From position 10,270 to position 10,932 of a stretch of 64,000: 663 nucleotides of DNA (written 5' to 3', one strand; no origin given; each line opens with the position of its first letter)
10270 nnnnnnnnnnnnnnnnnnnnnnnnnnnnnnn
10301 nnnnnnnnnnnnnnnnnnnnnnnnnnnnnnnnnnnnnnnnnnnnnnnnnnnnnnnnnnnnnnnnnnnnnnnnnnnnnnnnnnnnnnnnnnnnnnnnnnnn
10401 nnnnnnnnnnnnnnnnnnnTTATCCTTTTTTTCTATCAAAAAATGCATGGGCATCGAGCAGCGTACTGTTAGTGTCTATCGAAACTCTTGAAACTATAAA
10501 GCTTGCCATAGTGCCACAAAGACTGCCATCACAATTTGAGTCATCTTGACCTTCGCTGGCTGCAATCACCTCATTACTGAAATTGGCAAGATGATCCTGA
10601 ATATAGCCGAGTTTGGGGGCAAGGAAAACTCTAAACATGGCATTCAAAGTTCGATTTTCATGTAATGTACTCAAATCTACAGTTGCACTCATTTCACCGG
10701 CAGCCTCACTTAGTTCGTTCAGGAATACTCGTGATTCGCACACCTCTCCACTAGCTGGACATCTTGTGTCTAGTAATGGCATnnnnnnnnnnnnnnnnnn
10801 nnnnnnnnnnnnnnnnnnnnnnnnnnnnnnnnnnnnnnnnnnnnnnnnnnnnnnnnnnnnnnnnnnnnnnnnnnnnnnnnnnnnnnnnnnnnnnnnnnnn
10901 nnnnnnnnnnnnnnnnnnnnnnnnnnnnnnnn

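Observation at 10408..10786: Unknown 120-aa ORF translationally wedged between rpsG and fusA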

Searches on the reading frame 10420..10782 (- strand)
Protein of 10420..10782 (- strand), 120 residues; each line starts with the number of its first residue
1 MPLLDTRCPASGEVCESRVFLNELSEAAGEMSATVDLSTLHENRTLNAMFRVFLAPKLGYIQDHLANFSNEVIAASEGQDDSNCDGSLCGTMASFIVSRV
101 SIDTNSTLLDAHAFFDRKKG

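Call 3: search_protein_families(library=pfam, proteins=[window:10420-10782:-], max_evalue=10)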
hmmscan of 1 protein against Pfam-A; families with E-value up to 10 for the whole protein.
window:10420-10782:- (120 aa): 1 family
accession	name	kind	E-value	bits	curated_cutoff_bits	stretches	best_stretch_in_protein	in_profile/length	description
PF18776.7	Hexapep_loop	-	0.1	12.7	31.5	1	33-41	13-21/24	Hexapeptide repeat including loop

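Call 4: search_protein_families(library=ncbifam, proteins=[window:10420-10782:-], max_evalue=1)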
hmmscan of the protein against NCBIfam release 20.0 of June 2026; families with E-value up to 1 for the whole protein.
window:10420-10782:- (120 aa): 0 families
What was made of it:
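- There is no hit to any ribosomal family (calls 3, 4).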

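Call 6: find_homologous_proteins(query=window:10420-10782:-, max_evalue=0.01)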
Query window:10420-10782:- (120 aa): 1 proteins with E <= 0.01 among 8 candidates.
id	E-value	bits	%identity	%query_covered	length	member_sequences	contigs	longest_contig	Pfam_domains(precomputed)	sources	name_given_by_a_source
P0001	3.3e-51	190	100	75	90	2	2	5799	-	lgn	-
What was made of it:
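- Tried and rejected: The word-seeded search of 5.8 billion proteins found only X itself (call 6).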

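Call 7: find_encoding_contigs(protein=window:10420-10782:-, flank=5000, max_places=6)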
Protein window:10420-10782:- (120 aa): 2 contigs read that carry it; 2 places shown.
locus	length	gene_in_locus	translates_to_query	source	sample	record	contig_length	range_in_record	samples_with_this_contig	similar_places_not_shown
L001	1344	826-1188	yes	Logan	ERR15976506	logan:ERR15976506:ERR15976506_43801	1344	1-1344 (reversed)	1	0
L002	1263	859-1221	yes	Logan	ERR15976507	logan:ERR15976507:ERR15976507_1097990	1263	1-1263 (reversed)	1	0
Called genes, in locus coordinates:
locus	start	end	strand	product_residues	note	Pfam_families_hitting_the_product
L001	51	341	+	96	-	-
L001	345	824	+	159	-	PF00177:Ribosomal_S7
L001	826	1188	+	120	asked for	-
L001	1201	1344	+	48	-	?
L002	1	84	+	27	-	?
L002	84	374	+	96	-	-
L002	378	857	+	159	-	PF00177:Ribosomal_S7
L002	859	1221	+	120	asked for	-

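Call 9: find_related_loci(query=window:10420-10782:-, collection=genome_contigs, flank=4000)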
Query window:10420-10782:- (120 aa) in genome_contigs; peptide patterns used: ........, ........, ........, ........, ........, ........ (x = any residue, [..] = any of these).
199 stretches matched a pattern, but none encodes a relative of the query by tblastn (E <= 1e-3).

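Call 15: search_protein_representatives(protein=window:10420-10782:-)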
Query: 120 residues. Proteins with E-value up to 0.001 (for the whole library): 2; up to 1e-10: 1; up to 1e-30: 1. The best 2 are listed.
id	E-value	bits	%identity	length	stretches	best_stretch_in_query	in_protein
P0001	1.1e-51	190.2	100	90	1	31-120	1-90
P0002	4.6e-09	52.9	24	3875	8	3-75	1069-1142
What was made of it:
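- There are no homologues outside this slot in 5.8 billion or 1.84 billion proteins (calls 6, 15).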

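Call 21: find_homologous_proteins(query=A1, max_evalue=10)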
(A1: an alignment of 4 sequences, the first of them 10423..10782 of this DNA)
Query A1 (4 sequences) (120 aa, profile of the alignment): 5 proteins with E <= 10 among 771 candidates.
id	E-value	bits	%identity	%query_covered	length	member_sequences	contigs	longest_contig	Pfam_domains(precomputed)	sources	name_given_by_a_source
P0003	2.6e-34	136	-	-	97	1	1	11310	-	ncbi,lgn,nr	ncbi:MAG TPA: hypothetical protein VFX79_03460 [Candidatus Saccharimonadales bacterium]|nr:hypotheti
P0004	3.4e-34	136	54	11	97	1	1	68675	-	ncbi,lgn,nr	ncbi:MAG TPA: hypothetical protein VFX86_01740 [Candidatus Saccharimonadales bacterium]|nr:hypotheti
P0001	6.3e-27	112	100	75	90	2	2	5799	-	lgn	-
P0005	7.8e-24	102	-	-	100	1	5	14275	-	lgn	-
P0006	5.7e-20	90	-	-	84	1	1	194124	-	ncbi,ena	-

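Call 23: find_encoding_contigs(protein=P0005, flank=4000, max_places=5)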
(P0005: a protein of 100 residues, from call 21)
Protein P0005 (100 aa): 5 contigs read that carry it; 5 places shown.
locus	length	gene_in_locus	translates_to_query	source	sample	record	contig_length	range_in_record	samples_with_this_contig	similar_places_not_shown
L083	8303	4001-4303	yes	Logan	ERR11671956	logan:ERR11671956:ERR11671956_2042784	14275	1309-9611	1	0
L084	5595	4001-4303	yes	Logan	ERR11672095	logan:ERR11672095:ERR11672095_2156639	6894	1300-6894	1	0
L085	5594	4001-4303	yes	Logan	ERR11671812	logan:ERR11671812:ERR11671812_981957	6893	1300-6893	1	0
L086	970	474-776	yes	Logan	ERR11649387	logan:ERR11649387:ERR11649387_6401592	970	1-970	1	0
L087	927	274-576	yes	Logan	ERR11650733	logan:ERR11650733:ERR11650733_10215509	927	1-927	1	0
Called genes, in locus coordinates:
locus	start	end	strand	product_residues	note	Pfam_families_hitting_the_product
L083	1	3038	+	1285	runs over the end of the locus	PF04997:RNA_pol_Rpb1_1, PF00623:RNA_pol_Rpb1_2, PF04983:RNA_pol_Rpb1_3, PF05000:RNA_pol_Rpb1_4, PF04998:RNA_pol_Rpb1_5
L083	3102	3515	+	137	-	PF00164:Ribosom_S12_S23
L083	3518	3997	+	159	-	PF00177:Ribosomal_S7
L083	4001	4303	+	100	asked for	-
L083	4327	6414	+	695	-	PF00009:GTP_EFTU, PF03144:GTP_EFTU_D2, PF22042:EF-G_D2, PF14492:EFG_III, PF16658:RF3_C (weak), PF03764:EFG_IV, PF00679:EFG_C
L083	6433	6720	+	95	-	-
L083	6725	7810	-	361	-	PF01264:Chorismate_synt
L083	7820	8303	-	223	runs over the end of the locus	PF01487:DHquinase_I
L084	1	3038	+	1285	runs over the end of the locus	PF04997:RNA_pol_Rpb1_1, PF00623:RNA_pol_Rpb1_2, PF04983:RNA_pol_Rpb1_3, PF05000:RNA_pol_Rpb1_4, PF04998:RNA_pol_Rpb1_5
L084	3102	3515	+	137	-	PF00164:Ribosom_S12_S23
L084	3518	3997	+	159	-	PF00177:Ribosomal_S7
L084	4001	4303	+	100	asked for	-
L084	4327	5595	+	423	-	?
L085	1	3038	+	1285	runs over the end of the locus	PF04997:RNA_pol_Rpb1_1, PF00623:RNA_pol_Rpb1_2, PF04983:RNA_pol_Rpb1_3, PF05000:RNA_pol_Rpb1_4, PF04998:RNA_pol_Rpb1_5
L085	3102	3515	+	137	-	PF00164:Ribosom_S12_S23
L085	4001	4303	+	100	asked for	-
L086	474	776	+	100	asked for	-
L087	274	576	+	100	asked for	-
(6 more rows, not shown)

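Call 24: find_related_loci(query=window:10420-10782:-, collection=metagenome_contigs, flank=3000)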
Query window:10420-10782:- (120 aa) in metagenome_contigs; peptide patterns used: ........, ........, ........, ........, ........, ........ (x = any residue, [..] = any of these).
269 stretches matched a pattern, but none encodes a relative of the query by tblastn (E <= 1e-3).
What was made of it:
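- Tried and rejected: Scans of GTDB genomes and JGI metagenomes with X found nothing (calls 9, 24).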

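Call 38: predict_structure(alignment_id=A2)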
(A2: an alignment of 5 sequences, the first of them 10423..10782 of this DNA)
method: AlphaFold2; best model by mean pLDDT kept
length: 120 residues; sequences in the alignment: 5
mean_pLDDT: 49.4   pTM: 0.40
mean pLDDT of the five models: 49.4, 46.4, 46.2, 45.3, 45.2
residues with pLDDT >= 90: 0; 70-90: 7; 50-70: 36; < 50: 77
segments of 3 or more residues with pLDDT < 50: 37-43, 58-62, 64-120
pLDDT, mean of each block of 10 residues (from residue 1): 63 68 63 50 49 51 46 39 43 45 40 36
secondary structure, 60 per line:
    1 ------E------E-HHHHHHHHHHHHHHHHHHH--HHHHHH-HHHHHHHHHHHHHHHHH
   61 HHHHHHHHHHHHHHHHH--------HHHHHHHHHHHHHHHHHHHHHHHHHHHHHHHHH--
elements in order: H16-34 H37-42 H44-77 H86-118

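Call 43: search_protein_families(library=pfam, proteins=[L002:84-374:+], max_evalue=0.1)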
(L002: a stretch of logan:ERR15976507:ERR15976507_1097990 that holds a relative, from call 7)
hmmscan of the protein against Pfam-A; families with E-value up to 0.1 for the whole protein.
L002:84-374:+ (96 aa): 0 families

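Call 44: search_protein_families(library=phrogs, proteins=[window:10420-10782:-, L002:84-374:+, P0003, P0006], max_evalue=0.1)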
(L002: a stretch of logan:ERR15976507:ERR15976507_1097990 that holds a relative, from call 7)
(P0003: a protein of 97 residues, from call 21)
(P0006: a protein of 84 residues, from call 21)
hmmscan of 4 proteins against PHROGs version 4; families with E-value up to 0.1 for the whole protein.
window:10420-10782:- (120 aa): 1 family
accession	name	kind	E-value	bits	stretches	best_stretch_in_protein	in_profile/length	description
phrog_21087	-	unknown function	0.053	14.8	1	20-77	33-88/104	-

L002:84-374:+ (96 aa): 0 families

P0003 (97 aa): 0 families

P0006 (84 aa): 0 families

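Call 45: search_protein_families(library=padloc, proteins=[window:10420-10782:-, L002:84-374:+, P0003, P0006], max_evalue=0.1)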
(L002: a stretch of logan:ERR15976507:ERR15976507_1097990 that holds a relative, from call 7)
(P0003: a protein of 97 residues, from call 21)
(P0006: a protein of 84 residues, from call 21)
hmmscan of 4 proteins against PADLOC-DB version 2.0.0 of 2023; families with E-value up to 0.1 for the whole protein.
window:10420-10782:- (120 aa): 0 families

L002:84-374:+ (96 aa): 0 families

P0003 (97 aa): 1 family
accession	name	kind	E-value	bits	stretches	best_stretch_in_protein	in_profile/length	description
PDLC02295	AbiEii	-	0.037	11.4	1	14-74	48-108/261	AbiEii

P0006 (84 aa): 0 families

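Call 46: search_solved_structures(query=A2, max_evalue=10)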
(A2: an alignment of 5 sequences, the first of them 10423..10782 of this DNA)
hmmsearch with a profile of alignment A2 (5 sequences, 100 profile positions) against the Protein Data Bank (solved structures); distinct sequences matched with E-value up to 10: 1.
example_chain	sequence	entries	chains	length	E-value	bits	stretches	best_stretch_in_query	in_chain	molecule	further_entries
4n0h_F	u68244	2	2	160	0.72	13.7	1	46-81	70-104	Glutamyl-tRNA(Gln) amidotransferase subunit F, mitochondrial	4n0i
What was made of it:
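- On Known zinc-ribbon, zinc-finger or ribosomal protein families (Pfam, NCBIfam): PDB profile search gives a best E of 0.72 (call 46).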

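Call 59: search_protein_families(library=pfam, alignment_id=A2, max_evalue=10)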
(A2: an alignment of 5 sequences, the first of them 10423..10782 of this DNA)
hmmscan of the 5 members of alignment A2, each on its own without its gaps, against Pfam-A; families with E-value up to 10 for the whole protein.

A. member 1, window:10423-10782:- (120 aa): 1 family
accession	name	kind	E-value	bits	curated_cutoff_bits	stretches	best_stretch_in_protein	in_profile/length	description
PF18776.7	Hexapep_loop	-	0.1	12.7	31.5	1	33-41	13-21/24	Hexapeptide repeat including loop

B. families by the number of members that match (of 5 scanned): 1 family
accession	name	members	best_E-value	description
PF18776.7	Hexapep_loop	1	0.1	Hexapeptide repeat including loop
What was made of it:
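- On FusB/FusC EF-G-binding proteins: No Pfam or PDB match for X or for alignment A2 (calls 3, 46, 59).
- Closest known: FusB/FusC-type EF-G-binding target-protection proteins. Different: There is no sequence similarity; no Pfam or PDB match was found for X or its alignment (calls 3, 46, 59).
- Tried and rejected: Pfam, NCBIfam, PHROGs, PADLOC and PDB sequence searches on X, its alignment and neighbouring orphans gave nothing credible (calls 3, 4, 43-46, 59).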

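Call 60: find_encoding_contigs(protein=P0001, flank=6000, max_places=6)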
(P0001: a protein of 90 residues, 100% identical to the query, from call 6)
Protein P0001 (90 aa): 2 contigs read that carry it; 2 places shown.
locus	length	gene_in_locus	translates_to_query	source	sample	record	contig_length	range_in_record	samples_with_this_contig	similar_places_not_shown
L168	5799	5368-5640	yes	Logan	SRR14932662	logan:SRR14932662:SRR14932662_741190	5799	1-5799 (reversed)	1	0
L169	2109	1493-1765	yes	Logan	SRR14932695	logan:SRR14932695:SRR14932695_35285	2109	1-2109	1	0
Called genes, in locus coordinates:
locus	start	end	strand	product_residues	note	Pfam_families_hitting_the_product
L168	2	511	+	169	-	?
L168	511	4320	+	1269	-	PF04997:RNA_pol_Rpb1_1, PF00623:RNA_pol_Rpb1_2, PF04983:RNA_pol_Rpb1_3, PF04998:RNA_pol_Rpb1_5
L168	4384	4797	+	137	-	PF00164:Ribosom_S12_S23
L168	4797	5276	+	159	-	PF00177:Ribosomal_S7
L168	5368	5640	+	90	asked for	-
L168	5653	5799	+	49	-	?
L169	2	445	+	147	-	?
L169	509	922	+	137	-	PF00164:Ribosom_S12_S23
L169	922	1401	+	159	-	PF00177:Ribosomal_S7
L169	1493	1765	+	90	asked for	-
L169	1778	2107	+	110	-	?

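Call 67: search_dna_similar(query=window:10420-10782:-, collection=phages, mode=protein, max_evalue=1, max_rows=5)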
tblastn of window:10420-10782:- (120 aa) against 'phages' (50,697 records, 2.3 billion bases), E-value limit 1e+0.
No match.

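Call 68: search_dna_similar(query=window:10420-10782:-, collection=plasmids, mode=protein, max_evalue=1, max_rows=5)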
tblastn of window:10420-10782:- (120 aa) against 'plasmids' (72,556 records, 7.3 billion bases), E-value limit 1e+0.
No match.
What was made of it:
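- On Anti-phage defence or phage proteins: Calls 44, 45, 67, 68.
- X gives no hit in PADLOC or in the phage and plasmid collections (tblastn at E up to 1); in PHROGs only one non-significant hit (E 0.053) (calls 44, 45, 67, 68).
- Tried and rejected: tblastn against phage and plasmid records found no match (calls 67, 68).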

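Call 73: predict_structure(protein=window:10423-10782:-)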
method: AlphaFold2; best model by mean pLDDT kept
length: 120 residues; sequences in the alignment: 1
mean_pLDDT: 39.7   pTM: 0.24
mean pLDDT of the five models: 39.7, 39.4, 37.2, 36.2, 35.7
residues with pLDDT >= 90: 0; 70-90: 0; 50-70: 1; < 50: 119
segments of 3 or more residues with pLDDT < 50: 1-10, 12-120
pLDDT, mean of each block of 10 residues (from residue 1): 35 44 42 36 41 43 47 43 40 38 35 34
secondary structure, 60 per line:
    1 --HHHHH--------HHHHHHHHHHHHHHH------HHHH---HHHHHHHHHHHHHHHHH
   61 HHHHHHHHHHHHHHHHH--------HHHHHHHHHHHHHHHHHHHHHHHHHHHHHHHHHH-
elements in order: H3-7 H16-30 H37-40 H44-77 H86-119
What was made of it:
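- On Zn(Cys)4 metal-binding small proteins (functional class): AlphaFold models have pLDDT 49 and 40 and coordinates are not accessible (calls 38, 73).
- Structure prediction failed, with pLDDT 49 and 40 (calls 38, 73).
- Tried and rejected: Both are unusable, so no fold search was run (calls 38, 73).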
